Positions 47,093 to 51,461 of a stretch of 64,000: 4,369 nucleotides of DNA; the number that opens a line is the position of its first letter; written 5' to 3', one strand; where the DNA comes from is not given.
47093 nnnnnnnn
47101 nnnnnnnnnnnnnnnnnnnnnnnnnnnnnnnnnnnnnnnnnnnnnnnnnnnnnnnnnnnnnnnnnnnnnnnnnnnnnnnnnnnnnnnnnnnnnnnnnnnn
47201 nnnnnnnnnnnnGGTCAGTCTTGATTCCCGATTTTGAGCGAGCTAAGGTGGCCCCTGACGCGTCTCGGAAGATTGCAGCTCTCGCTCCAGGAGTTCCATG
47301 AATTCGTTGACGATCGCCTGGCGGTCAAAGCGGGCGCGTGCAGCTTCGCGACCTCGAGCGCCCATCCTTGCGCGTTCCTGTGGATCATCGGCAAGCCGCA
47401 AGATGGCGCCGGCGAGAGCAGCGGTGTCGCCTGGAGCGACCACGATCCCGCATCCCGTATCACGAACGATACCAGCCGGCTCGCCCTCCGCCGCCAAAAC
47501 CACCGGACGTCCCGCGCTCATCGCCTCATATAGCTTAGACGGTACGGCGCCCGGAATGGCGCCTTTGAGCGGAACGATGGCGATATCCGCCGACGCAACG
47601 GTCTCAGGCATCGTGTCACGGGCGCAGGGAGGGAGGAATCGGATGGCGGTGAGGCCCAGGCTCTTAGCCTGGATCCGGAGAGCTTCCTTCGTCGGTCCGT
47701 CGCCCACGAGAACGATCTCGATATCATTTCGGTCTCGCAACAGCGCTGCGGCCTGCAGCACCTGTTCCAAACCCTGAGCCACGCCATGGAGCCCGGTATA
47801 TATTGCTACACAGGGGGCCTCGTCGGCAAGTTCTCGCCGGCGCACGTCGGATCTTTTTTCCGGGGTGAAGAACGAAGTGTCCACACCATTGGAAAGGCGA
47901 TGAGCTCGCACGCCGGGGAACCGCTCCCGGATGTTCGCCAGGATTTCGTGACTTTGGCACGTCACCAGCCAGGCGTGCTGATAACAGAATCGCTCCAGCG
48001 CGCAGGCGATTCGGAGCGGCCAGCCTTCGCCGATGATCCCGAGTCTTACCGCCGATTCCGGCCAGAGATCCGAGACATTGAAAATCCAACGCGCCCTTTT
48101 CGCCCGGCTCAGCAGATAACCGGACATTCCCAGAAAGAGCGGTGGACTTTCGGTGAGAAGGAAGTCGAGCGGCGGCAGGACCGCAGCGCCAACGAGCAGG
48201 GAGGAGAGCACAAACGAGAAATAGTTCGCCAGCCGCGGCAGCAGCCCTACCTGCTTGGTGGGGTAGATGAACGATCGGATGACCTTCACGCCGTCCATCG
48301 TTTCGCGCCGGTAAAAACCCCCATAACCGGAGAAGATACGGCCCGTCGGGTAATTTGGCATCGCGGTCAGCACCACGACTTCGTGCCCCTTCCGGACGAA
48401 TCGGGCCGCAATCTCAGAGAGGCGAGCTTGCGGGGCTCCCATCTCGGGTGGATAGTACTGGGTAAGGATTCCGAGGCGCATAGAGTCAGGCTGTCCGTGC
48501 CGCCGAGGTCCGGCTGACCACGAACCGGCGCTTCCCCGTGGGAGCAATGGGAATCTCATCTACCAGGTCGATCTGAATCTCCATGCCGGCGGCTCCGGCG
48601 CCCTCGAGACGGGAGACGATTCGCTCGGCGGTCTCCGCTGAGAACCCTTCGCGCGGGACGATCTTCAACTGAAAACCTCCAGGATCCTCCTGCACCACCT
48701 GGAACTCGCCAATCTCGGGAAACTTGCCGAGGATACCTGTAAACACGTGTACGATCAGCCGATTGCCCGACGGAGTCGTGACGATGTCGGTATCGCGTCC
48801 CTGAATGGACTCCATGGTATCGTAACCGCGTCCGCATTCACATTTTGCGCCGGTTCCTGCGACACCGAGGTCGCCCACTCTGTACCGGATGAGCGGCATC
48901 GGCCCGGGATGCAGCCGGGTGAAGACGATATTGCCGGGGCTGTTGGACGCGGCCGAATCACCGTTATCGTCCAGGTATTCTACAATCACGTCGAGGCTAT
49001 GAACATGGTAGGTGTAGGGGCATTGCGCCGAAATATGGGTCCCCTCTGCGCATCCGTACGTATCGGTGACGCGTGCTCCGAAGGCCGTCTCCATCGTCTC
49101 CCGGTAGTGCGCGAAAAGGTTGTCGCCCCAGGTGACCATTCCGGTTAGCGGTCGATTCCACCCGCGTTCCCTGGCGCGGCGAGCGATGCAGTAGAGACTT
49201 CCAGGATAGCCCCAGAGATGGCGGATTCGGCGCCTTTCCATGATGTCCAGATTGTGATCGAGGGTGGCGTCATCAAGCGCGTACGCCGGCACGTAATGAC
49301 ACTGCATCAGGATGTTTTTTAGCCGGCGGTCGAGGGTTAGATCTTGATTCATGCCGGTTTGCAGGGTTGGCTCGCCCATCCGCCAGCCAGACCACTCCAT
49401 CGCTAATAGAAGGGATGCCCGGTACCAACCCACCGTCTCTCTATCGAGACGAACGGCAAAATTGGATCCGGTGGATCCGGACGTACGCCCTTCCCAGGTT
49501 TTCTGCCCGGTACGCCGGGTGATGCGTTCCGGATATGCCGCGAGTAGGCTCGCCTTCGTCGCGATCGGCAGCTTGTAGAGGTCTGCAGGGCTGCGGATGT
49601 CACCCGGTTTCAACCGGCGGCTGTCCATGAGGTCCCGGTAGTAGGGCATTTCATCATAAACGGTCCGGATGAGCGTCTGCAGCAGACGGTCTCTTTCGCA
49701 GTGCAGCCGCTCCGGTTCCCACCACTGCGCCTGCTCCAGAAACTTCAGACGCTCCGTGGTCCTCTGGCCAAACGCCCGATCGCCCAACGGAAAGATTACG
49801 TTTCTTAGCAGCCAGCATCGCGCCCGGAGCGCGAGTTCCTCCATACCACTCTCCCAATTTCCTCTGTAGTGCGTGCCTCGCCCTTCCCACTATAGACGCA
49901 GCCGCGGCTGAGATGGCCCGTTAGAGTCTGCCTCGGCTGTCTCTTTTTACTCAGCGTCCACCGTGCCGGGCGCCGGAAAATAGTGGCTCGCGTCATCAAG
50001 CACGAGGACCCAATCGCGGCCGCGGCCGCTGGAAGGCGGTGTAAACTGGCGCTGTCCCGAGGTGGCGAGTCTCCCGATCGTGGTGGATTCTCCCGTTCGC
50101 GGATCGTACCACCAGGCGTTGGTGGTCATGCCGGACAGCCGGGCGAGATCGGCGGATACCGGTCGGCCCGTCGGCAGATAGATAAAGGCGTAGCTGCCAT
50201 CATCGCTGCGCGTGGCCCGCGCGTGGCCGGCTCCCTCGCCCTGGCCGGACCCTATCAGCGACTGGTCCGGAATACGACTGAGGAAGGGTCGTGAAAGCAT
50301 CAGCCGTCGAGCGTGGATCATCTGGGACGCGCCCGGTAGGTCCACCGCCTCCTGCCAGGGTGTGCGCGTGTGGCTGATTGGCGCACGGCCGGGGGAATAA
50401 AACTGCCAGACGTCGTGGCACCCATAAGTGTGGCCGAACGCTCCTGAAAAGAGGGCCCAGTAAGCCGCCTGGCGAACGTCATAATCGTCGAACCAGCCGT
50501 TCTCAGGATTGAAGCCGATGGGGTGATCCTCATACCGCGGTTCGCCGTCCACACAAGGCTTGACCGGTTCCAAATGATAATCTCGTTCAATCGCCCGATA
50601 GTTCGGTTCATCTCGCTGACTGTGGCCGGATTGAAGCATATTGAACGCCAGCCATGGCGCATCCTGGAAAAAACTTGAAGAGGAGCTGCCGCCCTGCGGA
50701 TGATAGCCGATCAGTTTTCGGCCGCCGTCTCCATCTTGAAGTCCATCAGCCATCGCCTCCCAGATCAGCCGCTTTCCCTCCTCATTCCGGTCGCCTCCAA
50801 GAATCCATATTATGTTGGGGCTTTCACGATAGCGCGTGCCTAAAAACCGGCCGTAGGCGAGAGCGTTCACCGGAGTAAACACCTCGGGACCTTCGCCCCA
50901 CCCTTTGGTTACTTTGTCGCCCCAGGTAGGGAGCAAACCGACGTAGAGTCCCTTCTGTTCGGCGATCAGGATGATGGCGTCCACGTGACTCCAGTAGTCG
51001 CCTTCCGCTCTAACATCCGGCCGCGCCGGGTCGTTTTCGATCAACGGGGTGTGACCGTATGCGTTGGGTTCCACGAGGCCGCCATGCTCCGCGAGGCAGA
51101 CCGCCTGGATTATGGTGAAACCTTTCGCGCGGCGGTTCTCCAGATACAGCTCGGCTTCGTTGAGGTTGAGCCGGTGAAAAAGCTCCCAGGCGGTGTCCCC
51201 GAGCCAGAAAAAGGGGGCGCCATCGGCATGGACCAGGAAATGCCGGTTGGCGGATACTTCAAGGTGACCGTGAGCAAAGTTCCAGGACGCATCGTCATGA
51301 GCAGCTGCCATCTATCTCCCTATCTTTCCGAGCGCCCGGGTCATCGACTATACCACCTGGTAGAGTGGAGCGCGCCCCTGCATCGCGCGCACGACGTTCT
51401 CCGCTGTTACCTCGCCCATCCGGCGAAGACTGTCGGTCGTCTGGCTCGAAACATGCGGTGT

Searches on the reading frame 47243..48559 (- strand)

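Call 15: search_protein_families(library=pfam, proteins=[window:47243-48559:-], max_evalue=0.00001)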
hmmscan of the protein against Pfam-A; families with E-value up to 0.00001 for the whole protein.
window:47243-48559:- (438 aa): 5 families
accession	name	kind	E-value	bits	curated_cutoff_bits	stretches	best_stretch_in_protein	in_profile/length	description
PF00534.26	Glycos_transf_1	-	2.9e-25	89.2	26.4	1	240-405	6-171/172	Glycosyl transferases group 1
PF13692.12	Glyco_trans_1_4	-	6.2e-24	85.3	27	1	253-392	5-142/142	Glycosyl transferases group 1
PF13579.12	Glyco_trans_4_4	-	1.8e-15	58.1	29.7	1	42-225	2-158/158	Glycosyl transferase 4-like domain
PF13524.12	Glyco_trans_1_2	-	1.3e-08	35.3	25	1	273-421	9-143/144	Glycosyl transferase-like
PF13439.12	Glyco_transf_4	-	1.4e-07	32.1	28.5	1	48-229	9-169/170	Glycosyltransferase Family 4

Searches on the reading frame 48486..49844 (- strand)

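Call 15: search_protein_families(library=pfam, proteins=[window:48486-49844:-], max_evalue=0.00001)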
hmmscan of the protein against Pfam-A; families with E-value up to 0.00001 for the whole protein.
window:48486-49844:- (452 aa): 0 families

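Call 48: search_protein_families(library=pfam, proteins=[window:48486-49844:-], max_evalue=0.01)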
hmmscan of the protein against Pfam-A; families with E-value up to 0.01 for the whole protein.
window:48486-49844:- (452 aa): 1 family
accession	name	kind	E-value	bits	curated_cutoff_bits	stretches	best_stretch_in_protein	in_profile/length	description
PF00501.34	AMP-binding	-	0.0004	19.7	29.9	1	195-274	243-330/384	AMP-binding enzyme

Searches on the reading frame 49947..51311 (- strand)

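Call 16: search_protein_families(library=pfam, proteins=[window:49947-51311:-], max_evalue=0.00001)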
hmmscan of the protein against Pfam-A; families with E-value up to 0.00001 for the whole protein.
window:49947-51311:- (454 aa): 2 families
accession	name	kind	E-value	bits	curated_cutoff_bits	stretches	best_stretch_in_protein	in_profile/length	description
PF13204.13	Apiosidase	-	1.3e-118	396.7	26.5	1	20-344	1-319/320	Apiosidase-like, catalytic domain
PF12904.13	Collagen_bind_2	-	2.8e-30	104.4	22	1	347-439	1-92/92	Putative collagen-binding domain of a collagenase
